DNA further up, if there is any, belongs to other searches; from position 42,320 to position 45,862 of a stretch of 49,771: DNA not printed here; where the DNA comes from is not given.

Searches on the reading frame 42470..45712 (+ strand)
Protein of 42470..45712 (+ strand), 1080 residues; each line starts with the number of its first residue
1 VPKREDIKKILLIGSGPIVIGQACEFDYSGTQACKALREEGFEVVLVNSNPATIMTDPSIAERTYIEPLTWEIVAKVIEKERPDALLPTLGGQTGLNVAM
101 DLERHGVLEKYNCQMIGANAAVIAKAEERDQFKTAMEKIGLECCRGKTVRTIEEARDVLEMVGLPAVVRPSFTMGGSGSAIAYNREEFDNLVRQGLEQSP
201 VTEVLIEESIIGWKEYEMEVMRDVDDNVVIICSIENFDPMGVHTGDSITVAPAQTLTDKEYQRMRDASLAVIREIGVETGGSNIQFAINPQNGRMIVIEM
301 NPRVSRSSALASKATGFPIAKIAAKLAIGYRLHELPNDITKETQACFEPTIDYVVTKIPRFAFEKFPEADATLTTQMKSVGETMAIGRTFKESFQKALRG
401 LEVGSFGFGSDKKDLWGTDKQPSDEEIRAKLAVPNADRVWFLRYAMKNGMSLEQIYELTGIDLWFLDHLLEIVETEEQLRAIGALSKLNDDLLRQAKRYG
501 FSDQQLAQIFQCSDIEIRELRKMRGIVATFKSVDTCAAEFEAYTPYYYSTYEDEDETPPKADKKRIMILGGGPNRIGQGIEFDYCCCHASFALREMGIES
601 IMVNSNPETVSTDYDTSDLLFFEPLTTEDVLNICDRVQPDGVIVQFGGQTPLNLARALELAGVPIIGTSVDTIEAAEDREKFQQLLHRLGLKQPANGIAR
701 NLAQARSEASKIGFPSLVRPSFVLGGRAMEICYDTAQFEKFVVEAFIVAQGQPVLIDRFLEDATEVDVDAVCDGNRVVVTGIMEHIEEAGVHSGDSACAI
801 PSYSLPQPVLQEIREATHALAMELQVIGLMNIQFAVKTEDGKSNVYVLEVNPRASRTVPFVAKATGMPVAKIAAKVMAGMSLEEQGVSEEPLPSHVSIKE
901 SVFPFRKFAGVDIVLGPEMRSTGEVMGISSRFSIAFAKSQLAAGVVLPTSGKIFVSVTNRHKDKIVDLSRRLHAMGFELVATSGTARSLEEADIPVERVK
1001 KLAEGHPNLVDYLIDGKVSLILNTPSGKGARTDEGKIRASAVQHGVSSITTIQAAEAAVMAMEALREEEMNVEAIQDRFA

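Call 5: search_protein_families(library=pfam, proteins=[window:42470-45712:+], max_evalue=0.1)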
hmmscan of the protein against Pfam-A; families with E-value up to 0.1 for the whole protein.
window:42470-45712:+ (1080 aa): 14 families
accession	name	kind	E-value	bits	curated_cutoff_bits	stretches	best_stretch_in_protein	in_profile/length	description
PF02786.22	CPSase_L_D2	-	5.9e-107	356.4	19.8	2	129-334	2-210/211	Carbamoyl-phosphate synthase L chain, ATP binding domain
PF25596.1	CPSase_L_D1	-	6.8e-98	323.1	27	2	7-124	2-117/118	Carbamoyl phosphate synthase preATP-grasp domain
PF02787.25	CPSase_L_D3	-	3.7e-27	94.6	26.6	1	430-509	2-79/80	Carbamoyl-phosphate synthetase large chain, oligomerisation domain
PF02142.27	MGS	-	3.5e-19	69.2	24.1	1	965-1050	2-94/94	MGS-like domain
PF02222.28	ATP-grasp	-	1.5e-11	44.7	27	2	685-854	2-163/179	ATP-grasp domain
PF07478.18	Dala_Dala_lig_C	-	1.2e-10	41.7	24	2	153-302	26-174/204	D-ala D-ala ligase C-terminus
PF01071.24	GARS_A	-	6.1e-09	36.4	27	2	133-266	7-148/194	Phosphoribosylglycinamide synthetase, ATP-grasp (A) domain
PF15632.11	ATPgrasp_Ter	-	6.7e-08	32.8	29.1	1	811-886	47-115/131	ATP-grasp in the biosynthetic pathway with Ter operon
PF13535.11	ATP-grasp_4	-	8.5e-08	32.4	27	1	164-303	3-151/160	ATP-grasp domain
PF02655.19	ATP-grasp_3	-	1.5e-05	25.6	23.2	1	677-854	2-157/160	ATP-grasp domain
PF08443.16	RimK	-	4.5e-05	23.6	21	1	676-868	1-179/188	RimK-like ATP-grasp domain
PF13780.11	DUF4176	-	0.015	15.8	25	0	561-587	12-38/74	Domain of unknown function (DUF4176)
PF08442.15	ATP-grasp_2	-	0.019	15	29.5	0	133-223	8-114/202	ATP-grasp domain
PF05029.18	TIMELESS_C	-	0.025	15.3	23.8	0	675-697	49-71/88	Timeless PAB domain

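Call 6: search_protein_families(library=ncbifam, proteins=[window:42470-45712:+], max_evalue=0.1)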
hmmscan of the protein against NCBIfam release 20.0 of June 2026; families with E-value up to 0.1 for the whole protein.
window:42470-45712:+ (1080 aa): 47 families (the best 25 are shown)
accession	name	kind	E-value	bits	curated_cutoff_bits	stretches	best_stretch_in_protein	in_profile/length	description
NF003671.0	PRK05294.1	equivalog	0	1694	599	1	1-1076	1-1055/1058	carbamoyl-phosphate synthase large subunit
TIGR01369.1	CPSaseII_lrg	equivalog_domain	0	1517.2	1027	1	2-1062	1-1052/1052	carbamoyl-phosphate synthase (glutamine-hydrolyzing) large subunit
NF006406.0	PRK08654.1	equivalog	1e-26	93.5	739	2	70-344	62-332/499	acetyl-CoA carboxylase biotin carboxylase subunit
TIGR01235.1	pyruv_carbox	equivalog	3.2e-26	91.2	1114.45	2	625-887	61-328/1143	pyruvate carboxylase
NF053643.1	Ddl_archaea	equivalog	7.9e-26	90.9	500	2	38-338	19-307/367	putative pseudomurein biosynthesis ATP-grasp protein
NF009402.0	PRK12767.1-1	equivalog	6.9e-25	87.5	218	2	29-311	15-283/329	carbamoyl phosphate synthase-like protein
NF006367.0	PRK08591.1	subfamily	4.4e-24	85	597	2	107-342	94-331/451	acetyl-CoA carboxylase biotin carboxylase subunit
NF005525.0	PRK07178.1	equivalog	1.7e-23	83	768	2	108-342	94-329/471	acetyl-CoA carboxylase biotin carboxylase subunit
NF006286.0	PRK08462.1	equivalog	2.3e-23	82.8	740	2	107-334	96-325/445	acetyl-CoA carboxylase biotin carboxylase subunit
NF009554.0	PRK12999.1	equivalog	5.8e-23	80.7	965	2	113-343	104-336/1147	pyruvate carboxylase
TIGR00514.1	accC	equivalog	5.5e-22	78.2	626.5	2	108-340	95-329/449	acetyl-CoA carboxylase biotin carboxylase subunit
TIGR01205.1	D_ala_D_alaTIGR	subfamily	1.3e-21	77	245.65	2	29-302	19-285/318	D-alanine--D-alanine ligase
NF009471.0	PRK12833.1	equivalog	3.8e-21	75.2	686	2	653-883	93-325/467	acetyl-CoA carboxylase biotin carboxylase subunit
NF004085.0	PRK05586.1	equivalog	2.1e-19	69.8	723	2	108-342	95-331/448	acetyl-CoA carboxylase biotin carboxylase subunit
NF006766.0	PRK09288.1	equivalog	5.6e-19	68.2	339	2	557-858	6-289/396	formate-dependent phosphoribosylglycinamide formyltransferase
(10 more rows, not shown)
